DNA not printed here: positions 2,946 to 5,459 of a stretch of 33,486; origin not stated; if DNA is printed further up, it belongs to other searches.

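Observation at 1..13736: Six tandem TPR + GT41 (SPINDLY-type) glycosyltransferase paralogs in one translationally coupled operon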

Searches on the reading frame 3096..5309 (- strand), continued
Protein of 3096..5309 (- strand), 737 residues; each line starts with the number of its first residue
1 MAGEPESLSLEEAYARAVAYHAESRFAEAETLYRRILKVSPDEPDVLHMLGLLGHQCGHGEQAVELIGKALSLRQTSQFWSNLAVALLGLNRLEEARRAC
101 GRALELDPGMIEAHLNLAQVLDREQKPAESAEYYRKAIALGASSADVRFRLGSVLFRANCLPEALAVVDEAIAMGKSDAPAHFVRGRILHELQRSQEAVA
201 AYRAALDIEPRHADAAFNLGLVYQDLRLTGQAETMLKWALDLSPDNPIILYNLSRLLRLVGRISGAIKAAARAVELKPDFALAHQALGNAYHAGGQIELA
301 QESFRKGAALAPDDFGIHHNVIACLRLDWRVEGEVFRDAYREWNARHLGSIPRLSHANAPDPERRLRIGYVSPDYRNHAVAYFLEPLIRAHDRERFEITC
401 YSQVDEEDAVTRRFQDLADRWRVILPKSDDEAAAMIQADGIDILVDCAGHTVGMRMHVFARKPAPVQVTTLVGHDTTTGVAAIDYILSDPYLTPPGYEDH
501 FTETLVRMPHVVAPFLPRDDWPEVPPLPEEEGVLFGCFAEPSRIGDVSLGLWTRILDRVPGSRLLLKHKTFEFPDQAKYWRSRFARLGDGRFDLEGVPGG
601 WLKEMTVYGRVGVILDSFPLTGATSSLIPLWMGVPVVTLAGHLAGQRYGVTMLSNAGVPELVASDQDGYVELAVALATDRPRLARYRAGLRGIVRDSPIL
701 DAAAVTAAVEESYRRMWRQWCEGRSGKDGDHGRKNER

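Call 12: search_solved_structures(query=window:3096-5309:-, max_evalue=0.001, show_alignments=2)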
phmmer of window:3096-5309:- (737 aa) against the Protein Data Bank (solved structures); distinct sequences matched with E-value up to 0.001: 114 (the best 60 are shown).
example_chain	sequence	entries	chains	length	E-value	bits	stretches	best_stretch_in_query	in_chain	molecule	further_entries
7y4i_A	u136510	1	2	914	2.1e-95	323.7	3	179-724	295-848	Probable UDP-N-acetylglucosamine--peptide N-acetylglucosaminyltransferase SPINDLY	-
8dtf_A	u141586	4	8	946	1e-94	321.4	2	181-724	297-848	Probable UDP-N-acetylglucosamine--peptide N-acetylglucosaminyltransferase SPINDLY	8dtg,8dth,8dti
5djs_A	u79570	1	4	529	1.8e-93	317.3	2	270-729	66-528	Tetratricopeptide TPR_2 repeat protein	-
7ntf_A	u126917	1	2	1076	1.8e-74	254.5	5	363-511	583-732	Isoform 1 of UDP-N-acetylglucosamine--peptide N-acetylglucosaminyltransferase 110 kDa subu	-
7yea_A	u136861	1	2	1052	2.5e-74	254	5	363-511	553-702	UDP-N-acetylglucosamine--peptide N-acetylglucosaminyltransferase 110 kDa subunit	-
7yeh_B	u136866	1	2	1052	2.5e-74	254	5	363-511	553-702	UDP-N-acetylglucosamine--peptide N-acetylglucosaminyltransferase 110 kDa subunit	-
9qhb_A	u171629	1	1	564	8e-60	206.1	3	19-306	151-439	Engineered tetratricopeptide repeat protein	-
6q4m_A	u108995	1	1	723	1.7e-53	185.1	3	363-511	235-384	UDP-N-acetylglucosamine--peptide N-acetylglucosaminyltransferase 110 kDa subunit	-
5lvv_A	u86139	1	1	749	2.1e-53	184.8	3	363-511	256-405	UDP-N-acetylglucosamine--peptide N-acetylglucosaminyltransferase 110 kDa subunit,UDP-N-ace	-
8cm9_A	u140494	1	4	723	2.2e-53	184.8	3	363-511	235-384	UDP-N-acetylglucosamine--peptide N-acetylglucosaminyltransferase 110 kDa subunit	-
3pe3_A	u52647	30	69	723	2.3e-53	184.7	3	363-511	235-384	UDP-N-acetylglucosamine--peptide N-acetylglucosaminyltransferase 110 kDa subunit | UDP-N-ACETYLGLUCOSAMINE--PEPTIDE N-ACETYLGLUCOSAMINYL TRANSFERASE 110 KDA SUB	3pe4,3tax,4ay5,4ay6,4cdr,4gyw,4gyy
6tka_AAA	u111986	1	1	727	2.7e-53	184.5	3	363-511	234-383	UDP-N-acetylglucosamine--peptide N-acetylglucosaminyltransferase 110 kDa subunit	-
5nps_A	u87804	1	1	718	2.8e-53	184.4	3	363-511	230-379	UDP-N-acetylglucosamine--peptide N-acetylglucosaminyltransferase 110 kDa subunit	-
5lwv_A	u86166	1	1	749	3e-53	184.3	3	363-511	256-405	Host cell factor 1,UDP-N-acetylglucosamine--peptide N-acetylglucosaminyltransferase 110 kD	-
5npr_A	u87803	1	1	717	3e-53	184.3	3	363-511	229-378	UDP-N-acetylglucosamine--peptide N-acetylglucosaminyltransferase 110 kDa subunit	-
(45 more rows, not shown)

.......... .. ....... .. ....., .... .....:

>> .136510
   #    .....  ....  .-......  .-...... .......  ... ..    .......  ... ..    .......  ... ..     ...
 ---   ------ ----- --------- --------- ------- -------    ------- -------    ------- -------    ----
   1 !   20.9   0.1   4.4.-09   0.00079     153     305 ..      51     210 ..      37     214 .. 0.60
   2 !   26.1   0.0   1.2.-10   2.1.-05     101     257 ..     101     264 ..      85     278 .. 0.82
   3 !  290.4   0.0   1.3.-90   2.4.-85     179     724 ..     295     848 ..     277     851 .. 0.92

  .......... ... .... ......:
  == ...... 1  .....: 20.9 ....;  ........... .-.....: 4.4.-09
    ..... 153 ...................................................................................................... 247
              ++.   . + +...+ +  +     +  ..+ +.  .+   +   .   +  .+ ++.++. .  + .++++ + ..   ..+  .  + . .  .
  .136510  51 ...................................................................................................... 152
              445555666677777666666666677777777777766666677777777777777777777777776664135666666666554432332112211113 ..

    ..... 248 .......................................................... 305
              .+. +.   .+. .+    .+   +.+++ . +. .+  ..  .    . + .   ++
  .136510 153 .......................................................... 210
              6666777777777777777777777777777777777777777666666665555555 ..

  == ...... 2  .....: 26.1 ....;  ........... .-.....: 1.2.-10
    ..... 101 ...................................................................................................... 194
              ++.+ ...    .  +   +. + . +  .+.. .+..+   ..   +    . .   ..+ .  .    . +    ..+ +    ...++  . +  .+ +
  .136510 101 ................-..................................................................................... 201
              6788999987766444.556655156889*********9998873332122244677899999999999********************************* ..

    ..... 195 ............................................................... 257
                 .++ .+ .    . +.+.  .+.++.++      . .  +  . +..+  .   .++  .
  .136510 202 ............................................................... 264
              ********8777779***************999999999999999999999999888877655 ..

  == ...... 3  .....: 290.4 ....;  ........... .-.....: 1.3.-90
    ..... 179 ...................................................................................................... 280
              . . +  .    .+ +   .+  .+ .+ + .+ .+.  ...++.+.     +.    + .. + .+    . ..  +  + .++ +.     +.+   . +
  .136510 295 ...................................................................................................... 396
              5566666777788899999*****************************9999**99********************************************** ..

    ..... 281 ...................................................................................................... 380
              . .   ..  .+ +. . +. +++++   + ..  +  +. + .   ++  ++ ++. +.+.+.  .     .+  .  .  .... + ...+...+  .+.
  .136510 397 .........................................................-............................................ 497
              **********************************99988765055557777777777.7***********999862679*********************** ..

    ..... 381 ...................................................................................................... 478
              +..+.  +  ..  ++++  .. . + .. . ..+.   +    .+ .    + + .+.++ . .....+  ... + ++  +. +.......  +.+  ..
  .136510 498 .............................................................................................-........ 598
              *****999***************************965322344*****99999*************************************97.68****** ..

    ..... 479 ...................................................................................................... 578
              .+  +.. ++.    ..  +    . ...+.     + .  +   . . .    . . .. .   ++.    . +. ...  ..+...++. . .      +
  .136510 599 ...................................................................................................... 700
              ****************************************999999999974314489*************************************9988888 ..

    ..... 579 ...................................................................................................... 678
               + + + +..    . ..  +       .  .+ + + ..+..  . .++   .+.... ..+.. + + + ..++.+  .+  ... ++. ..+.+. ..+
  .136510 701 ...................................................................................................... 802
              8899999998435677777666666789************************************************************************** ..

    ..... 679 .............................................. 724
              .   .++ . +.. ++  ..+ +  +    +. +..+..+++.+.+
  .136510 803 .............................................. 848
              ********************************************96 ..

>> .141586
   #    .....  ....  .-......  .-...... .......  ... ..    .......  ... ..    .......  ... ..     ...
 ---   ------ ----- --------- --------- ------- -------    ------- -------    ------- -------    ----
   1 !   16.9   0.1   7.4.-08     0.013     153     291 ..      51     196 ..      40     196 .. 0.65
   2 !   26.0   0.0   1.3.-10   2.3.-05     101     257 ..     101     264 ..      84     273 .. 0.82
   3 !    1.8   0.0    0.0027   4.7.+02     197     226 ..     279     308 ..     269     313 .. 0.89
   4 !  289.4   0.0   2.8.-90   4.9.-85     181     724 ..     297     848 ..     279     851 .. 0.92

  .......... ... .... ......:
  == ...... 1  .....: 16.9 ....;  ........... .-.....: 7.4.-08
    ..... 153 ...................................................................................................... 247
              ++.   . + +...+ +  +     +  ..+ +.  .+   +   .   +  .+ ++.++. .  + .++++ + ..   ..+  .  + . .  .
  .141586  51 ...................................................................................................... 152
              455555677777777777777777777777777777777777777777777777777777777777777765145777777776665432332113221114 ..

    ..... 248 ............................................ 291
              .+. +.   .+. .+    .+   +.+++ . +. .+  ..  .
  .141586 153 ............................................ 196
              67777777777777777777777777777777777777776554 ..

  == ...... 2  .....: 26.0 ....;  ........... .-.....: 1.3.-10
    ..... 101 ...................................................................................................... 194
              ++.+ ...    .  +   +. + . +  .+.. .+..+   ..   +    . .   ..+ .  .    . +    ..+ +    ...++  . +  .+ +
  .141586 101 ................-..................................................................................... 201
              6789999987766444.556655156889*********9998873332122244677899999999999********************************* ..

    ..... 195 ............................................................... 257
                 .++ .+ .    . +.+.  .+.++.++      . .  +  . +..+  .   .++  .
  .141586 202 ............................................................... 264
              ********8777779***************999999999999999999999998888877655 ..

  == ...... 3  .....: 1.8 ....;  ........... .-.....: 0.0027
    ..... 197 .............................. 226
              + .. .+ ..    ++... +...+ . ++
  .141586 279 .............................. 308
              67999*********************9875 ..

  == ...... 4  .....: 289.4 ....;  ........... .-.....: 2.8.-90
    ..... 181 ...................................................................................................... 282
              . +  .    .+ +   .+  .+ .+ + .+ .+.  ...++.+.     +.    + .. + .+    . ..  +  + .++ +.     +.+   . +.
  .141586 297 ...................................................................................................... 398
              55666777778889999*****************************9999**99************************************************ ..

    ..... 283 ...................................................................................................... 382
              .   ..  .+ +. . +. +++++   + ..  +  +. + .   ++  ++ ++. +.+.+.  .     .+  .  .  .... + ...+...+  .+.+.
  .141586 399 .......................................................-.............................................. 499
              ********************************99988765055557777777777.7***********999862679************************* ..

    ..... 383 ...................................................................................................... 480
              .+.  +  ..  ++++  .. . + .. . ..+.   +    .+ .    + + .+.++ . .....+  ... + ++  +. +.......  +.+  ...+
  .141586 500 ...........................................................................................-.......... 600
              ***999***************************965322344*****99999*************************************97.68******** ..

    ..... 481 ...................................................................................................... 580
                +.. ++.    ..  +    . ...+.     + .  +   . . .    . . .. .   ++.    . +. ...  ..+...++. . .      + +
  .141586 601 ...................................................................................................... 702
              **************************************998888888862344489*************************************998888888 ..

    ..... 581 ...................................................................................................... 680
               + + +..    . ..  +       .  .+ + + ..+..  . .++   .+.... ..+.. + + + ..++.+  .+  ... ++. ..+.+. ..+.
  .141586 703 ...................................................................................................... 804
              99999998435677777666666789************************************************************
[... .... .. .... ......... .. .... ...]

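Call 13: find_encoding_contigs(protein=window:3096-5309:-, flank=10000, max_places=6)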
Protein window:3096-5309:- (737 aa): no gene with exactly this product is on record in the collection.
